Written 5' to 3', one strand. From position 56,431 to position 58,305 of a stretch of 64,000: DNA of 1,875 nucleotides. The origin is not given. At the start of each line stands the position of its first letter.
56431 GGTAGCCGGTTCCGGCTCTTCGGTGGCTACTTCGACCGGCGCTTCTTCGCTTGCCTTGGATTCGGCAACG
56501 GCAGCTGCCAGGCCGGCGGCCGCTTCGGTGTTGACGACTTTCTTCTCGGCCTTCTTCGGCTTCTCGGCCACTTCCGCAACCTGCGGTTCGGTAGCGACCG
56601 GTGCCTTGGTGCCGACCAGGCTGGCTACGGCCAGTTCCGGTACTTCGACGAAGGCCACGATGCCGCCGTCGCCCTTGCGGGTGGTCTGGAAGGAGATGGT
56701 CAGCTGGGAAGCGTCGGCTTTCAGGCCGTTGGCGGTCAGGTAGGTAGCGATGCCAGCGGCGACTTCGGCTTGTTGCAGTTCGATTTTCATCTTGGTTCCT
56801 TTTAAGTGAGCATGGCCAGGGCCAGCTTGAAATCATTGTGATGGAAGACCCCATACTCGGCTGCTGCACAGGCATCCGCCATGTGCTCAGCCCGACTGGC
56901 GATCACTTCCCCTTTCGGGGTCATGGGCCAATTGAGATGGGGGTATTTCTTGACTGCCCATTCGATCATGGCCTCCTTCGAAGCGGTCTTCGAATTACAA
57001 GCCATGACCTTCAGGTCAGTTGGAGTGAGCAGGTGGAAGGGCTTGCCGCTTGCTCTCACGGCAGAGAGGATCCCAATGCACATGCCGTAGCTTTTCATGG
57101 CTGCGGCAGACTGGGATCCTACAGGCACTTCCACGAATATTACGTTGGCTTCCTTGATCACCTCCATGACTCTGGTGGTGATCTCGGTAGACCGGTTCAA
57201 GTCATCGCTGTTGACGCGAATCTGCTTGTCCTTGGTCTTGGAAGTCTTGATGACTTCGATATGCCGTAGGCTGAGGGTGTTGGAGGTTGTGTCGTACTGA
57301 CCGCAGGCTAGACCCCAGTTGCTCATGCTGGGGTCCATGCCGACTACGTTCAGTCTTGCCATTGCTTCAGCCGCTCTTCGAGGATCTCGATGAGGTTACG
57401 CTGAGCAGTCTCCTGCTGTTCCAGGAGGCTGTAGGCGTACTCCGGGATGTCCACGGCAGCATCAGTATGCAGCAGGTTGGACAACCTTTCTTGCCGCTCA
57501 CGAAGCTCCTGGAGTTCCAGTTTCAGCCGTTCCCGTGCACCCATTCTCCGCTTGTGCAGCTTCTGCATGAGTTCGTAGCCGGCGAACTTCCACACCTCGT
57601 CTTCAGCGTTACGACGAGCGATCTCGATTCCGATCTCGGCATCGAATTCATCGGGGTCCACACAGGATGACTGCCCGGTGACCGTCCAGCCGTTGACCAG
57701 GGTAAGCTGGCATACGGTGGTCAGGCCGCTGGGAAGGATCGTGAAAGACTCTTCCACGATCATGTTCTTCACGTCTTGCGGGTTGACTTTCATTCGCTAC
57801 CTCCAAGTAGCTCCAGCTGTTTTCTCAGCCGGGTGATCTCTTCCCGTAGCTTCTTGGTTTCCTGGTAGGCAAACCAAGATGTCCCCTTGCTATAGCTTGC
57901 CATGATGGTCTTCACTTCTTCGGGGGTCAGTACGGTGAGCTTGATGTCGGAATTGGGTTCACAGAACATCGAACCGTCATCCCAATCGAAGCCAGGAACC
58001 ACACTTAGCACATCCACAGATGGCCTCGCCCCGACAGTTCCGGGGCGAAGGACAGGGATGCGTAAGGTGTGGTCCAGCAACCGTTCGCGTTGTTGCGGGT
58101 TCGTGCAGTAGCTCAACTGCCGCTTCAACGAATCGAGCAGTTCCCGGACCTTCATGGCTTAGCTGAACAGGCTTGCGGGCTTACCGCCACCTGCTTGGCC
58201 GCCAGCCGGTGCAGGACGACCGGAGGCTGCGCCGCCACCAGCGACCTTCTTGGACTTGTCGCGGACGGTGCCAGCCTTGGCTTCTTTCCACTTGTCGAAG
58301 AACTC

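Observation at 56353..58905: Two replication-block proteins share an SSB-style disordered tail ending in SLFS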

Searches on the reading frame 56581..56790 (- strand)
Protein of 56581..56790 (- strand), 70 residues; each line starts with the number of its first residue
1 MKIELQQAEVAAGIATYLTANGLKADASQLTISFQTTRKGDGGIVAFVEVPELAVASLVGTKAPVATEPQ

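Call 27: search_protein_representatives(protein=window:56581-56790:-)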
Query: 70 residues. Proteins with E-value up to 0.001 (for the whole library): 2; up to 1e-10: 1; up to 1e-30: 1. The best 2 are listed.
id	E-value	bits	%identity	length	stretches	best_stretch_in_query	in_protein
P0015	1.9e-34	131.3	99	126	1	1-70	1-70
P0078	1.6e-04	37.5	31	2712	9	19-56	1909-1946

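Call 32: find_homologous_proteins(query=A2, max_evalue=0.001)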
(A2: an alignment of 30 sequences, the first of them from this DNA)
Query A2 (30 sequences) (56 aa, profile of the alignment): 78 proteins with E <= 0.001 among 300 candidates.
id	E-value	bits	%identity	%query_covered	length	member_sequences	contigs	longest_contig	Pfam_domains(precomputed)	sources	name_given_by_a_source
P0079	2.9e-23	99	33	93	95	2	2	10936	-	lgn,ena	-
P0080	2.7e-22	96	-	-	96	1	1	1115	-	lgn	-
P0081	2.7e-22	96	-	-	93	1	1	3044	-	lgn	-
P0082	3.2e-22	96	-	-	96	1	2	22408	-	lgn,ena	-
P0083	1.7e-21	93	-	-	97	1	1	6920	-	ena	-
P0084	2.3e-21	93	-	-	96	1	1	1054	-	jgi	jgi:hypothetical protein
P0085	3.7e-21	92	-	-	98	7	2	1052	-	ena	-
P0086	4.7e-21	92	-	-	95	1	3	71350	-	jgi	jgi:hypothetical protein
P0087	4.9e-21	92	-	-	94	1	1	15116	-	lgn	-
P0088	5.2e-21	92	36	75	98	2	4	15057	-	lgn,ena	-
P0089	8.5e-21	91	-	-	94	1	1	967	-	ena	-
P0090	1.1e-20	91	33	75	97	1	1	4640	-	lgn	-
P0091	2.6e-20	90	35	93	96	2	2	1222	-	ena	-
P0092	3.0e-20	89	-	-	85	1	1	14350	-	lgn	-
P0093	4.2e-20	89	-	-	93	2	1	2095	-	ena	-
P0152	6.2e-13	66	-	-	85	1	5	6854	-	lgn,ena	-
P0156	1.5e-11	62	-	-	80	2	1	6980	-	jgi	-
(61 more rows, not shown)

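Call 34: find_encoding_contigs(protein=P0152, flank=7000, max_places=3)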
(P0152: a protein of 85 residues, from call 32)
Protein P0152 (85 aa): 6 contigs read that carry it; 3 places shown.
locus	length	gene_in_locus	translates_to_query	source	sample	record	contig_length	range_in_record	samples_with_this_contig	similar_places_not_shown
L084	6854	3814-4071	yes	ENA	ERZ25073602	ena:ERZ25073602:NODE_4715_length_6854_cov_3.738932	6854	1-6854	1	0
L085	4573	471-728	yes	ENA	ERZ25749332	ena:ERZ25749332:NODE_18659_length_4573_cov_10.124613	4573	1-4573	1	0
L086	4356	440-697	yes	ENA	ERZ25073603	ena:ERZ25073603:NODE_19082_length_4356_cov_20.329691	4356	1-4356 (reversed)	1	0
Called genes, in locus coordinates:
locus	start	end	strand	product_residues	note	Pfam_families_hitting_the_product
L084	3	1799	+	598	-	?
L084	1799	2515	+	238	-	PF13479:AAA_24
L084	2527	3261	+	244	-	-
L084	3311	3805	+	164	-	-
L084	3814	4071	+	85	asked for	-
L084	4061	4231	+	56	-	-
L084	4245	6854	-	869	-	?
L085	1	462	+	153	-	?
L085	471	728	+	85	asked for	-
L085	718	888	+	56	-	-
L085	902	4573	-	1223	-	?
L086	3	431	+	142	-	?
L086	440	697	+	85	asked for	-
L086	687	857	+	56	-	-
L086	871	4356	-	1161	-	?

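Call 35: find_encoding_contigs(protein=P0156, flank=7000, max_places=3)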
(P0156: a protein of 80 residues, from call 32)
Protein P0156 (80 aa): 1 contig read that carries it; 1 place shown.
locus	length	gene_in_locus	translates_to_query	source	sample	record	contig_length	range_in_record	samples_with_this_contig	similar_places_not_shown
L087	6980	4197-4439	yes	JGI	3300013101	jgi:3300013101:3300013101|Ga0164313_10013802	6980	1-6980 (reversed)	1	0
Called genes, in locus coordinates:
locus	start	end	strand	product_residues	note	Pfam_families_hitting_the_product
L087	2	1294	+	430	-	?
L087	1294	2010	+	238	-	PF13479:AAA_24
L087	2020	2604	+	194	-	-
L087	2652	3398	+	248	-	-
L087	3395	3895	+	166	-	-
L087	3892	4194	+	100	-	-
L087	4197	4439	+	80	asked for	-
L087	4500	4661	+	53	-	-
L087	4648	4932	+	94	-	-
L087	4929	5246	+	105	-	-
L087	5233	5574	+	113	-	-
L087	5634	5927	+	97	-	-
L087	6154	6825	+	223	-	-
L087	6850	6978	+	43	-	?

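Call 53: search_solved_structures(query=A2, max_evalue=10)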
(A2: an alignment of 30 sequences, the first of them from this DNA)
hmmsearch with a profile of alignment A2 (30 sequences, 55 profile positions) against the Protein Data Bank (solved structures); distinct sequences matched with E-value up to 10: 10.
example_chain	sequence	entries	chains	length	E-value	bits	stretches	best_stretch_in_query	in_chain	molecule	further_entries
4v4g_Aa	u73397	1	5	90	0.022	17.7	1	1-21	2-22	protein Y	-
5fdu_1x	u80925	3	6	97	0.027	17.4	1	1-21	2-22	Ribosome-associated inhibitor A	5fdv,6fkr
1l4s_A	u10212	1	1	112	0.04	16.8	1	1-21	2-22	Protein yfiA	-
12dq_1y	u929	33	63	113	0.041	16.8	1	1-21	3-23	Ribosome-associated inhibitor A | Protein yfiA | Protein Y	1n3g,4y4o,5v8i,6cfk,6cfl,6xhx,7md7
4v8i_AY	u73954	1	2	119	0.047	16.6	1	1-21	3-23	Ribosome-associated inhibitor A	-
4lnh_A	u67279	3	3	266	0.25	14.3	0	3-21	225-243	Uridine phosphorylase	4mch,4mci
2k6l_A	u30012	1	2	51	0.7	12.8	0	8-26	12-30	Putative uncharacterized protein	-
4ey3_A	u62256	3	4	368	0.94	12.4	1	9-34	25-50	Twin-arginine translocation pathway signal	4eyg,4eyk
1j5u_A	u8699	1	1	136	1.2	12.1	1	23-43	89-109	archease, possible chaperone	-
1zzv_A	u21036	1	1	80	1.6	11.7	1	10-48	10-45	Iron(III) dicitrate transport protein fecA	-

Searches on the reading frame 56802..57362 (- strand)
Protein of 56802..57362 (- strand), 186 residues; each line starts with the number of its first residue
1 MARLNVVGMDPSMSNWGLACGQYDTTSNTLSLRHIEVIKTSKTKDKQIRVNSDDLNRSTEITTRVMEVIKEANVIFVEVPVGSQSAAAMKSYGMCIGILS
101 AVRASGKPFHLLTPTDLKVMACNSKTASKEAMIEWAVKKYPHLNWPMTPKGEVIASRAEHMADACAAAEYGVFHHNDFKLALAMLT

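Call 4: search_protein_families(library=pfam, proteins=[window:56802-57362:-], max_evalue=0.01)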
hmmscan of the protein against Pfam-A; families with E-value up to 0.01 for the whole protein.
window:56802-57362:- (186 aa): 0 families

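Call 6: search_protein_families(library=phrogs, proteins=[window:56802-57362:-], max_evalue=0.001)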
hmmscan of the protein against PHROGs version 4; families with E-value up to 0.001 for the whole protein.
window:56802-57362:- (186 aa): 2 families
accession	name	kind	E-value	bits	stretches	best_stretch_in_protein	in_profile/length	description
phrog_159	-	DNA, RNA and nucleotide metabolism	1.2e-48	166.8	1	4-181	88-256/330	RuvC-like Holliday junction resolvase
phrog_18320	-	unknown function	2.8e-38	131.8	1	50-179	1-129/137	-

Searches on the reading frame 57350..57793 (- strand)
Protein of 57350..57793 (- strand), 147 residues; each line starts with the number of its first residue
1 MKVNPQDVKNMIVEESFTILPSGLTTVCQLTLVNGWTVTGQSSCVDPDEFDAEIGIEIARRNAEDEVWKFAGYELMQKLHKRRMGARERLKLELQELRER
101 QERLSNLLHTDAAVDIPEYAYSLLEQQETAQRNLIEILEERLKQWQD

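Call 4: search_protein_families(library=pfam, proteins=[window:57350-57793:-], max_evalue=0.01)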
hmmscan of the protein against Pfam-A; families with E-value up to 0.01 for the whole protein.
window:57350-57793:- (147 aa): 2 families
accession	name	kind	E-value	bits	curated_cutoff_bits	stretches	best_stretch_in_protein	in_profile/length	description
PF13876.11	Phage_gp49_66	-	1.3e-23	83.7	27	1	4-79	2-82/82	Phage protein (N4 Gp49/phage Sf6 gene 66) family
PF21825.2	crAss001_48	-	2.1e-11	44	24.8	1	88-143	5-60/61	crAss001_48 related protein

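Call 6: search_protein_families(library=phrogs, proteins=[window:57350-57793:-], max_evalue=0.001)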
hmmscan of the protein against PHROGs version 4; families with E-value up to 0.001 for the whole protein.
window:57350-57793:- (147 aa): 7 families
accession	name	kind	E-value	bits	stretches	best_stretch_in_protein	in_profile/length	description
phrog_3934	-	unknown function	3.5e-73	247.8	1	1-147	22-172/336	-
phrog_322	-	unknown function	1.7e-34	121.3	1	2-89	24-113/239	-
phrog_16684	-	unknown function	4.7e-19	69.2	1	24-80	20-76/78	-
phrog_9467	-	unknown function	1.4e-12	48.5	1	4-76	77-148/155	-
phrog_4435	-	unknown function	4.5e-08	34.2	1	2-119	8-128/252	-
phrog_774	-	unknown function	2.6e-07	31.9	1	82-144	62-124/134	-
phrog_37939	-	unknown function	3.4e-05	24.4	1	8-98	27-123/308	-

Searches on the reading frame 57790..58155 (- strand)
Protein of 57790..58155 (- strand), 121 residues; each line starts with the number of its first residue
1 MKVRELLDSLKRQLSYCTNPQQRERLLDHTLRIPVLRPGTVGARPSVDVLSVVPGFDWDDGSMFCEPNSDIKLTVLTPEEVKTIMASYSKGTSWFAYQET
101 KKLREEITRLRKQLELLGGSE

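Call 4: search_protein_families(library=pfam, proteins=[window:57790-58155:-], max_evalue=0.01)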
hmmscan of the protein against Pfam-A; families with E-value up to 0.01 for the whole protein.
window:57790-58155:- (121 aa): 0 families

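Call 6: search_protein_families(library=phrogs, proteins=[window:57790-58155:-], max_evalue=0.001)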
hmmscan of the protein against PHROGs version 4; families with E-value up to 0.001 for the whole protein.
window:57790-58155:- (121 aa): 3 families
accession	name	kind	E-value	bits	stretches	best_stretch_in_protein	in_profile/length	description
phrog_6026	-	unknown function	6.4e-67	224.1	1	1-121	1-121/121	-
phrog_23894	-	unknown function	0.00039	21.2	1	3-68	8-66/76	-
phrog_33620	-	unknown function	0.00041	21.5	1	40-71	29-60/110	-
